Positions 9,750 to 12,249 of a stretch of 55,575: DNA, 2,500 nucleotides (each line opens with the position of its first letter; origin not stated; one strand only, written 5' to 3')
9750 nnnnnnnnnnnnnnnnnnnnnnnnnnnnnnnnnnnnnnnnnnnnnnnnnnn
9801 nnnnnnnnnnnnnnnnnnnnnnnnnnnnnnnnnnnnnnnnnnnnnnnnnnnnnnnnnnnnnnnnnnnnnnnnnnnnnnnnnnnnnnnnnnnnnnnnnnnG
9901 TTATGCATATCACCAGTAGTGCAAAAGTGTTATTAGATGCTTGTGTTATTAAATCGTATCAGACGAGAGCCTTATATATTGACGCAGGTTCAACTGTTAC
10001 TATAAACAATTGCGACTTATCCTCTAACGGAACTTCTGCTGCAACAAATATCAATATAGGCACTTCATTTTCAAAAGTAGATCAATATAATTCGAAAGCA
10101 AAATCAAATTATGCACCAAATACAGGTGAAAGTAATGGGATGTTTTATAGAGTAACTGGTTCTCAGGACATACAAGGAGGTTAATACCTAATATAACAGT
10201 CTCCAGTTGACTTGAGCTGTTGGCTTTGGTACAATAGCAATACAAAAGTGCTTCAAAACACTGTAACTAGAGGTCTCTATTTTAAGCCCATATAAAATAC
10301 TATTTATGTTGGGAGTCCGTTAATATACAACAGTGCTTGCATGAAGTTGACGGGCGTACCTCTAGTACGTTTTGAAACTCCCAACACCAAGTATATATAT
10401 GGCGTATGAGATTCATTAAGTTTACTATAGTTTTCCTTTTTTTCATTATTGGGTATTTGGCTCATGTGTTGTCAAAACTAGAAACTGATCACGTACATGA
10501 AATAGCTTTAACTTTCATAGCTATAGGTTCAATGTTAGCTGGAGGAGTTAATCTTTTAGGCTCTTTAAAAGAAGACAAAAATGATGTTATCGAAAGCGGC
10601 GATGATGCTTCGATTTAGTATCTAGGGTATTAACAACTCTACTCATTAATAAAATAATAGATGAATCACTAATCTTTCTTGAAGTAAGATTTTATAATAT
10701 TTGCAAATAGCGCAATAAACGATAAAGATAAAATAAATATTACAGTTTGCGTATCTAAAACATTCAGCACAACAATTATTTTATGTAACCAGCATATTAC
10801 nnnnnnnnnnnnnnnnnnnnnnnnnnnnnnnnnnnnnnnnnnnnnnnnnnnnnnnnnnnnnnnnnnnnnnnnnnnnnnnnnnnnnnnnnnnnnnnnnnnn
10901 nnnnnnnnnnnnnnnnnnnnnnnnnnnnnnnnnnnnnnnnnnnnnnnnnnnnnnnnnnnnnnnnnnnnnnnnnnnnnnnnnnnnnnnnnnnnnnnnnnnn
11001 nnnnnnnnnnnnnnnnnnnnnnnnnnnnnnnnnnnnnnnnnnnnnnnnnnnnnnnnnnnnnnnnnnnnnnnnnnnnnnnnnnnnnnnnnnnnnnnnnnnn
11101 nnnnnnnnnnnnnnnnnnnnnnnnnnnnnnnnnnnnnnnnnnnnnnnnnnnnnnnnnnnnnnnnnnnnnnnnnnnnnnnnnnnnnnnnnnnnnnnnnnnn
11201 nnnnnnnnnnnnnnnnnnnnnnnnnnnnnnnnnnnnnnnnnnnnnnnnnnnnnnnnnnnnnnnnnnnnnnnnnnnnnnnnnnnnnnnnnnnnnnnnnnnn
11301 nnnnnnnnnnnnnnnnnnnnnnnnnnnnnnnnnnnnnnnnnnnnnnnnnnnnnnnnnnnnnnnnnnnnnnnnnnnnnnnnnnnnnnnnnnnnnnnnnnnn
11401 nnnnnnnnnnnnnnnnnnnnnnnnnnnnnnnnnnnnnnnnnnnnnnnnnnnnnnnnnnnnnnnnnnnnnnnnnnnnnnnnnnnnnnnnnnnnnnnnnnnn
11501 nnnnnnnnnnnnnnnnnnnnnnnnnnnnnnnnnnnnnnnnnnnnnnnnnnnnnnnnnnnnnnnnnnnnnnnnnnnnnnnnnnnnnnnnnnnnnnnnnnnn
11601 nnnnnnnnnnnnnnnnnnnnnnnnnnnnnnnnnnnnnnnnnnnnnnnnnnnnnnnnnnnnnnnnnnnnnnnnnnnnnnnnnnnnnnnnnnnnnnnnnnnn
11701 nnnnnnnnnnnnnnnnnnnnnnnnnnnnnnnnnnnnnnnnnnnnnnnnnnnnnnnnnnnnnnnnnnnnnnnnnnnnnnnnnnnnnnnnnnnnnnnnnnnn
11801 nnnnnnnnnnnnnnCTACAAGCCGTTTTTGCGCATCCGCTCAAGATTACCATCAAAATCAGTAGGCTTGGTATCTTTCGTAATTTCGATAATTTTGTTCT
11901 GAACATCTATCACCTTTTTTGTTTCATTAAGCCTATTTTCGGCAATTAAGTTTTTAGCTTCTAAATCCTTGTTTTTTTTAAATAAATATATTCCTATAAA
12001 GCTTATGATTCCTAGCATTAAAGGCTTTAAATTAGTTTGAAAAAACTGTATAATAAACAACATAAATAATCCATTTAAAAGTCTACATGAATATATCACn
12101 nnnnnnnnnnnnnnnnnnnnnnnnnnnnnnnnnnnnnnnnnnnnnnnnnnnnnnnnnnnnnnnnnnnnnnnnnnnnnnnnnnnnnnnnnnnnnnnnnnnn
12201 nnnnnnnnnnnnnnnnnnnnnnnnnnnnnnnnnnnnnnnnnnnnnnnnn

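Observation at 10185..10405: Near-consensus promoter driving a ~160-nt RNA with mutually exclusive helices and a 10-bp stem ending in CCA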

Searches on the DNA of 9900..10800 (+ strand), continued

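Call 85: search_with_rna_model(model_id=R1, sources=[L157, L158, L011, L012, L013, L014, L017, L018, L019, L023, L027, L029, L030, L031, L032, L034, L035], max_evalue=1, filters=off)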
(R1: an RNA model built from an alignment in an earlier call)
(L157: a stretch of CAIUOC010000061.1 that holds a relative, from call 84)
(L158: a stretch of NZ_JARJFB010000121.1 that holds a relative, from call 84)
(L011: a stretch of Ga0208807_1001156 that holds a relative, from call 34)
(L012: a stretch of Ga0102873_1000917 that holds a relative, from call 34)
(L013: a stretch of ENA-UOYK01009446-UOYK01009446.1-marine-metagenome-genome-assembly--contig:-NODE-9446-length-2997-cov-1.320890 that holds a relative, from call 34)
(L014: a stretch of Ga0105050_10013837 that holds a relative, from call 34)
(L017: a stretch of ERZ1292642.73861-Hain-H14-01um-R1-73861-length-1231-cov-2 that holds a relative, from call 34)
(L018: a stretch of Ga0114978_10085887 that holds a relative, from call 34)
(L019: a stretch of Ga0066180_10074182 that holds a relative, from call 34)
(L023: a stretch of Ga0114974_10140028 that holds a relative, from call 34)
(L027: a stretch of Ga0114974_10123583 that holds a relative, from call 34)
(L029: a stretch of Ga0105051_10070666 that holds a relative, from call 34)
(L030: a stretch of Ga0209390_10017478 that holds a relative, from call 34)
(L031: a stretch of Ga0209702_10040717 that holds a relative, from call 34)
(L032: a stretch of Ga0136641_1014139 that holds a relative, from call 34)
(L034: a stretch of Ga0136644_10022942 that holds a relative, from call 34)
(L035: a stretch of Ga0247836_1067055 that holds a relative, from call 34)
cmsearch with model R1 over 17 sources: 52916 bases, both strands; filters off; matches with E-value up to 1: 8.
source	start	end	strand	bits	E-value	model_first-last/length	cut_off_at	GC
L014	2906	2988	+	56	3.4e-12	1-83/83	no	0.51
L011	2133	2216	+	47.3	6.1e-10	1-83/83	no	0.42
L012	2904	2987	+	47.3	6.1e-10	1-83/83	no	0.42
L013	602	685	+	47.3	6.1e-10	1-83/83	no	0.42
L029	106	193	+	18.3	0.021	1-83/83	no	0.44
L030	2658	2745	+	18.3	0.021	1-83/83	no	0.44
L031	384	471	+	18.3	0.021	1-83/83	no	0.44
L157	3370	3452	+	15.3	0.13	1-83/83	no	0.43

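Call 96: search_with_rna_model(model_id=R1, source=L159, start=1, end=1000, filters=off, max_evalue=10, show_alignments=2)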
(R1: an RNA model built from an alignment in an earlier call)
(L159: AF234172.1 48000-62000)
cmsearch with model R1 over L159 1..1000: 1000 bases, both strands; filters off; matches with E-value up to 10: 8.
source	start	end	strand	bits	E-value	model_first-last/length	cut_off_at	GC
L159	351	414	+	8.4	0.15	1-83/83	no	0.59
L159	431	456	-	6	0.64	1-83/83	no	0.46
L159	679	708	+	4.9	1.3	1-83/83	no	0.47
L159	795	853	-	3.7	2.6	1-83/83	no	0.42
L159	210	273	+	2.9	4.2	1-83/83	no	0.47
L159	506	598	+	2.1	6.5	1-83/83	no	0.47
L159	274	326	+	2.1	6.6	1-83/83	no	0.49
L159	680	699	-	1.9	7.5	1-83/83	no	0.45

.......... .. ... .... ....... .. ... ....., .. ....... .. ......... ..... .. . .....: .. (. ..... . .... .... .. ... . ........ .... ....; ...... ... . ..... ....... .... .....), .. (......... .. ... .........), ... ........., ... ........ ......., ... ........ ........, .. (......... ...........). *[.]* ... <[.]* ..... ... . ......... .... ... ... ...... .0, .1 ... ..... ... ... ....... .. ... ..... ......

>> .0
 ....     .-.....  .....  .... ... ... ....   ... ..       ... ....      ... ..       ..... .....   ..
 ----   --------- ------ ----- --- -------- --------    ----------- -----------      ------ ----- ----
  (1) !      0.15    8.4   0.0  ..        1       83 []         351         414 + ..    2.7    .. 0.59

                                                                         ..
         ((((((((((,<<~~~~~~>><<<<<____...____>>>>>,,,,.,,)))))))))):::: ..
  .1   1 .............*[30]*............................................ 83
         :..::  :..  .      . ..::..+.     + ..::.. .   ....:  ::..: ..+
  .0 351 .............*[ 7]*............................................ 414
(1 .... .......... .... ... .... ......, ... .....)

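Call 107: search_with_rna_model(model_id=R1, sources=[L160, L161, L162, L163, L164, L165, L166], max_evalue=1, filters=off)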
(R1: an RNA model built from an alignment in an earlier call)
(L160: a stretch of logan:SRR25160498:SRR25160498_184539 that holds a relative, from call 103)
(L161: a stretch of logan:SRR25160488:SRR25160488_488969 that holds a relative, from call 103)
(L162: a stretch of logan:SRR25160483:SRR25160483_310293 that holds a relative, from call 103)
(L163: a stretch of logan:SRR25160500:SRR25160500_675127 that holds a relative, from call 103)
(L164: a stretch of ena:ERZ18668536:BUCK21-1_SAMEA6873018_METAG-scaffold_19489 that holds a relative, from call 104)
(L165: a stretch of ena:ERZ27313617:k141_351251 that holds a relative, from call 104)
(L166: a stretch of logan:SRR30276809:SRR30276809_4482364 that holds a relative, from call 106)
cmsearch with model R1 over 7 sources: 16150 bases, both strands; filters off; matches with E-value up to 1: 8.
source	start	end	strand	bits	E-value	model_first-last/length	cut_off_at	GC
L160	1402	1485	+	59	1.7e-13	1-83/83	no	0.45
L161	397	480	+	59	1.7e-13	1-83/83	no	0.45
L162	1402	1485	+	59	1.7e-13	1-83/83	no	0.45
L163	828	911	+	59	1.7e-13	1-83/83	no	0.45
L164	1089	1172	+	59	1.7e-13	1-83/83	no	0.45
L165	1089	1172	+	59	1.7e-13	1-83/83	no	0.45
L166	353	436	+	53.1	5.8e-12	1-83/83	no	0.46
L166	390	432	-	10.4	0.74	1-83/83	no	0.51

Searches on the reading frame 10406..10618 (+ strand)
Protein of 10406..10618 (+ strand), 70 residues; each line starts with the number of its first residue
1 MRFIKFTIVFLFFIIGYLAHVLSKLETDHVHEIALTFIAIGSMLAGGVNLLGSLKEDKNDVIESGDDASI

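Call 16: search_protein_families(library=pfam, proteins=[window:10406-10618:+], max_evalue=0.01)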
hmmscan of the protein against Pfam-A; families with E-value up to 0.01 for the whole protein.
window:10406-10618:+ (70 aa): 0 families

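Call 17: find_related_loci(query=window:10406-10618:+, collection=viral_contigs, flank=3000)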
Query window:10406-10618:+ (70 aa) in viral_contigs; peptide patterns used: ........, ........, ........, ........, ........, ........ (x = any residue, [..] = any of these).
49 stretches matched a pattern; 3 encode a relative of the query (tblastn E <= 1e-3); 3 distinct loci.
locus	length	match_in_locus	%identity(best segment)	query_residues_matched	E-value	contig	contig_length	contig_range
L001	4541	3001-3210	83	1-70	1e-36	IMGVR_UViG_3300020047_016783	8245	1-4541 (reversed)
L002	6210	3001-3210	81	1-70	3e-36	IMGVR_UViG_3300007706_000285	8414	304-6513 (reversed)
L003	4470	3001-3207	80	1-69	6e-34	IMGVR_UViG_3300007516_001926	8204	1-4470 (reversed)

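Call 32: find_homologous_proteins(query=window:10406-10615:+, max_evalue=0.01)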
Query window:10406-10615:+ (70 aa): 45 proteins with E <= 0.01 among 46 candidates.
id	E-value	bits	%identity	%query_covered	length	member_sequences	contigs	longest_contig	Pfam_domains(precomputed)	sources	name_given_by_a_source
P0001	1.1e-36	141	100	100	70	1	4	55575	-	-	-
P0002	2.5e-34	134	94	100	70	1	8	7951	-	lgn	-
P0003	2.9e-34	133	96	100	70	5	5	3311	-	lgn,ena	-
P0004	1.2e-28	116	81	100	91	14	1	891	-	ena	-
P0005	1.7e-27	112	79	100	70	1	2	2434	-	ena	-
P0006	2.5e-27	111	80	99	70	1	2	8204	-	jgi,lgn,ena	-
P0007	3.7e-27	111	79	100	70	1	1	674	-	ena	-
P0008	6.1e-27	110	77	100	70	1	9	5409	-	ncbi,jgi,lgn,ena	jgi:hypothetical protein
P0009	6.3e-27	110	77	100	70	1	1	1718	-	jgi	-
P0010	7.2e-27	110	77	100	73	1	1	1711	-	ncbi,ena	-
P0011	7.2e-27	110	77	100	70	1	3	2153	-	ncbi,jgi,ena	jgi:hypothetical protein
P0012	1.1e-26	109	79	100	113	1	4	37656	-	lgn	-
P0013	2.6e-26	108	76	100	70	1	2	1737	-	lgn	-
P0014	2.9e-26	108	76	100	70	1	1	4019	-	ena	-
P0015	3.7e-26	108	74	100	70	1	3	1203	-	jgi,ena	jgi:hypothetical protein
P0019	2.0e-25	105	78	99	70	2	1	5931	-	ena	-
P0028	1.5e-22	96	73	94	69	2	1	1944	-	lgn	-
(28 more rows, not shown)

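Call 34: find_related_loci(query=A2, collection=metagenome_contigs, flank=3000)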
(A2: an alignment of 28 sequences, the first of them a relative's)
Query A2 (70 aa) in metagenome_contigs; peptide patterns used: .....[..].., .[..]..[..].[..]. (x = any residue, [..] = any of these).
295 stretches matched a pattern; 26 encode a relative of the query (tblastn E <= 1e-3); 26 distinct loci.
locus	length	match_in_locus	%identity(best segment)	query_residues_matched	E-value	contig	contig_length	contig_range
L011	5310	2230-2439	81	1-70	1e-35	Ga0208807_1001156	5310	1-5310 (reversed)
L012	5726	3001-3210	81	1-70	1e-35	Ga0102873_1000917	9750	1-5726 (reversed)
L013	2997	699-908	81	1-70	1e-35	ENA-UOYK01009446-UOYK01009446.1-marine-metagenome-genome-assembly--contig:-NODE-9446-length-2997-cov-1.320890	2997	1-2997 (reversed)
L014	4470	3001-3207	80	1-69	3e-33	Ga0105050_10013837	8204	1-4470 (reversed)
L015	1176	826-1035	76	1-70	1e-33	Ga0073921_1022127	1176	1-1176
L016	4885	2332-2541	71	1-70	5e-31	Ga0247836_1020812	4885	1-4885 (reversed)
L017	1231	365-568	68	1-68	7e-28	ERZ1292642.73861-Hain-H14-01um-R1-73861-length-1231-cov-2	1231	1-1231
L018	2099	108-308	72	1-67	2e-27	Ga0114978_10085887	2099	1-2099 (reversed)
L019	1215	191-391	70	1-67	4e-27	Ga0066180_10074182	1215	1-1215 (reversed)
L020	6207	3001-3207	70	1-70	8e-27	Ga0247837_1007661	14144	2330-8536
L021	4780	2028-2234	69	1-70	1e-26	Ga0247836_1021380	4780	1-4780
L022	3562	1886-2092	67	1-70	2e-26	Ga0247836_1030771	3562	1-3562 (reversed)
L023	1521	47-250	65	1-68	3e-26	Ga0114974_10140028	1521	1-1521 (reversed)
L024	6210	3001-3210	71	1-70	7e-25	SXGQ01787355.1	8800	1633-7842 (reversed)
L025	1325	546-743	61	2-67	5e-23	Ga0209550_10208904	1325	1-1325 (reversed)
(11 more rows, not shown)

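Call 84: find_related_loci(query=A2, collection=genome_contigs, flank=4000)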
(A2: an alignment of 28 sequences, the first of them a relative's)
Query A2 (70 aa) in genome_contigs; peptide patterns used: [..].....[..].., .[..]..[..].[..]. (x = any residue, [..] = any of these).
137 stretches matched a pattern; 2 encode a relative of the query (tblastn E <= 1e-3); 2 distinct loci.
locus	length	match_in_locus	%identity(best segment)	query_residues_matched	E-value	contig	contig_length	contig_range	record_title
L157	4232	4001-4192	59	1-64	1e-23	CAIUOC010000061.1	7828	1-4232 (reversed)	uncultured Candidatus Saccharibacteria bacterium isolate Umea3p3_bin-0045 genome assembly, contig: bin-0045:061/106, who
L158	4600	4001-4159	72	1-53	4e-21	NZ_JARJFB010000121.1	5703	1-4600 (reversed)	Candidatus Megaera venefica strain Sr 2-6 Mvenefica_121, whole genome shotgun sequence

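Call 101: search_protein_families(library=phrogs, proteins=[window:10406-10615:+, L020:2475-2735:+, L020:2735-2995:+, L021:1799-2014:+], max_evalue=0.01)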
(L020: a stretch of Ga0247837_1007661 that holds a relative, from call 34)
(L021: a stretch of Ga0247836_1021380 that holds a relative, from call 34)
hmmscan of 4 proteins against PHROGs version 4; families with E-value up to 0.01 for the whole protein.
window:10406-10615:+ (70 aa): 0 families

L020:2475-2735:+ (87 aa): 0 families

L020:2735-2995:+ (87 aa): 0 families

L021:1799-2014:+ (72 aa): 0 families

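Call 102: search_protein_families(library=padloc, proteins=[window:10406-10615:+, L020:2475-2735:+, L020:2735-2995:+, L021:1799-2014:+], max_evalue=0.01)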
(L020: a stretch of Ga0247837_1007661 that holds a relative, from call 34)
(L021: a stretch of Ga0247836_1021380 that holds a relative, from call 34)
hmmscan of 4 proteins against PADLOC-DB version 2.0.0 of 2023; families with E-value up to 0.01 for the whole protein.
window:10406-10615:+ (70 aa): 0 families

L020:2475-2735:+ (87 aa): 0 families

L020:2735-2995:+ (87 aa): 0 families

L021:1799-2014:+ (72 aa): 0 families

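Call 103: find_encoding_contigs(protein=P0002, flank=1500, max_places=4)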
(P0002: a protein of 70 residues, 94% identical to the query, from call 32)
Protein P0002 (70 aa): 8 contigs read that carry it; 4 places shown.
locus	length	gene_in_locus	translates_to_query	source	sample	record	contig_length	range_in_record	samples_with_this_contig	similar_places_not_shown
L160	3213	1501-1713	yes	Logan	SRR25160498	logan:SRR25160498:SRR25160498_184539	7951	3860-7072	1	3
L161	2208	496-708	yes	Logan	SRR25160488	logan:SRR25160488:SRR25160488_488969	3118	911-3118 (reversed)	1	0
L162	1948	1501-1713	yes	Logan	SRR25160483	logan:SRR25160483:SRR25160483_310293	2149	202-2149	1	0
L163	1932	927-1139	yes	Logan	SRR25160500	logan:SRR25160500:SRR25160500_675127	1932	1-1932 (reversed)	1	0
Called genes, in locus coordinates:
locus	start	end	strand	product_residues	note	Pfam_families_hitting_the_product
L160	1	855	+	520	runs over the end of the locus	PF13229:Beta_helix (weak)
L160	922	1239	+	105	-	-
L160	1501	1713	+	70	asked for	-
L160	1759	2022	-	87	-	-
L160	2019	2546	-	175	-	PF06114:Peptidase_M78 (weak)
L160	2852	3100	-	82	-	-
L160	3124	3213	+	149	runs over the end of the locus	PF00959:Phage_lysozyme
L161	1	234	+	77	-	?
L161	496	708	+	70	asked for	-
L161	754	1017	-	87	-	-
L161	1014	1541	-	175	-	PF06114:Peptidase_M78 (weak)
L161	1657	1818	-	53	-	-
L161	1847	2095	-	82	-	-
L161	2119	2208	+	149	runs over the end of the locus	PF00959:Phage_lysozyme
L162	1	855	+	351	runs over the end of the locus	?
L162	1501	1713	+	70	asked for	-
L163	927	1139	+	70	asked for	-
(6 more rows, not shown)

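Call 104: find_encoding_contigs(protein=P0003, flank=1500, max_places=4)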
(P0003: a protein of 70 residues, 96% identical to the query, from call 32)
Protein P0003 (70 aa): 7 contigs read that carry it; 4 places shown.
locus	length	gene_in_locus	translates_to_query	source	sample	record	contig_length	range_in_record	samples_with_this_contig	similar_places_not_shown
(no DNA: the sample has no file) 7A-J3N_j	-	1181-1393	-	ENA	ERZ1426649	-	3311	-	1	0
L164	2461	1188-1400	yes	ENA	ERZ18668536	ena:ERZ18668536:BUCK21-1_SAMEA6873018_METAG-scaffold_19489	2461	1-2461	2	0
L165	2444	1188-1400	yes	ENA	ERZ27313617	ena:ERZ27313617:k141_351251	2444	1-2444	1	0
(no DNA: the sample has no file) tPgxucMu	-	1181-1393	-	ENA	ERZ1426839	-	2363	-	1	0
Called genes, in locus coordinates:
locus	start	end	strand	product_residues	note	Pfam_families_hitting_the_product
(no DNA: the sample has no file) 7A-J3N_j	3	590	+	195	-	?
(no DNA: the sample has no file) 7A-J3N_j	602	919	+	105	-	-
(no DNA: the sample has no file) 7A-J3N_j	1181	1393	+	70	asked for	-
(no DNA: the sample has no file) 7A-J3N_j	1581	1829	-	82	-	-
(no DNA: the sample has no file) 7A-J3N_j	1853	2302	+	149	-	PF00959:Phage_lysozyme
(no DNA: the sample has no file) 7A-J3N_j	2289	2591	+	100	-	PF06356:DUF1064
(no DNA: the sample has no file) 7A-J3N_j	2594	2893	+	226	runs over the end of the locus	PF13505:OMP_b-brl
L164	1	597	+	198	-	?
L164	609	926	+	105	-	-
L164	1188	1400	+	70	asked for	-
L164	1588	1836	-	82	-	-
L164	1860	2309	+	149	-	PF00959:Phage_lysozyme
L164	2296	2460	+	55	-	?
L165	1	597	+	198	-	?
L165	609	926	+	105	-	-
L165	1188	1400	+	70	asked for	-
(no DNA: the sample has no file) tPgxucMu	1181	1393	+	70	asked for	-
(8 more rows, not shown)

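Call 105: find_encoding_contigs(protein=P0019, flank=1500, max_places=3)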
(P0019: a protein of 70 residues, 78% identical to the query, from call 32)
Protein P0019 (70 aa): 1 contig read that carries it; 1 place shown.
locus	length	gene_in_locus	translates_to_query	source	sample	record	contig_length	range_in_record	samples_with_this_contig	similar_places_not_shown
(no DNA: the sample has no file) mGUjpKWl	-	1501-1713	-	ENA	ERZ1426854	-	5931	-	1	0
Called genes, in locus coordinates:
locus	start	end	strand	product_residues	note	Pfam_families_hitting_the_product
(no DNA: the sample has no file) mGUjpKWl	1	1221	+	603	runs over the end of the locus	-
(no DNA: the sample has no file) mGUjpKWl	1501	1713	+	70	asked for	-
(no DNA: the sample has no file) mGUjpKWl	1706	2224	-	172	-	PF07894:SACK1, PF13091:PLDc_2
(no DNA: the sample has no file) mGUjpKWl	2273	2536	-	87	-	-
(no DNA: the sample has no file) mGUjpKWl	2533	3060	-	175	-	PF06114:Peptidase_M78 (weak)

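Call 106: find_encoding_contigs(protein=P0028, flank=1500, max_places=3)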
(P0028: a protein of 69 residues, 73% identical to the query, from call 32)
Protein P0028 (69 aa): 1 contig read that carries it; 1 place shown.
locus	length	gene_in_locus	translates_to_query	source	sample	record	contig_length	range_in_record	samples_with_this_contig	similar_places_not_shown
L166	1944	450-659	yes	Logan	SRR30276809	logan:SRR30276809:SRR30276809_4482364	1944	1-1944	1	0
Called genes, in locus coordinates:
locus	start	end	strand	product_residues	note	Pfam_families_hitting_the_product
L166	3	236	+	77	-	?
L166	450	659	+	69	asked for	-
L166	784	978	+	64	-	-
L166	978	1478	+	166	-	PF05838:Glyco_hydro_108, PF01471:PG_binding_1 (weak), PF09374:PG_binding_3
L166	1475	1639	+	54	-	-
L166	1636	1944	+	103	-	?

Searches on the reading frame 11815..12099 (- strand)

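Call 16: search_protein_families(library=pfam, proteins=[window:11815-12099:-], max_evalue=0.01)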
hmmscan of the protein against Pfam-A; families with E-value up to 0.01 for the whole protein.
window:11815-12099:- (94 aa): 1 family
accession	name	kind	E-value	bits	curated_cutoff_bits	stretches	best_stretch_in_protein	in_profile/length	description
PF24314.1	DUF7488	-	0.004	17.7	27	1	33-75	50-92/146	Domain of unknown function (DUF7488)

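Call 101: search_protein_families(library=phrogs, proteins=[window:11815-12099:-], max_evalue=0.01)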
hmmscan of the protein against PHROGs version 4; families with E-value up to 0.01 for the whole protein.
window:11815-12099:- (94 aa): 2 families
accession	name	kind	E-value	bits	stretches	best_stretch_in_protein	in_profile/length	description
phrog_2242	-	unknown function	8.2e-07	30.2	1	12-76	38-100/197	-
phrog_1955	-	unknown function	3e-05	25.2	1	15-74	4-56/106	-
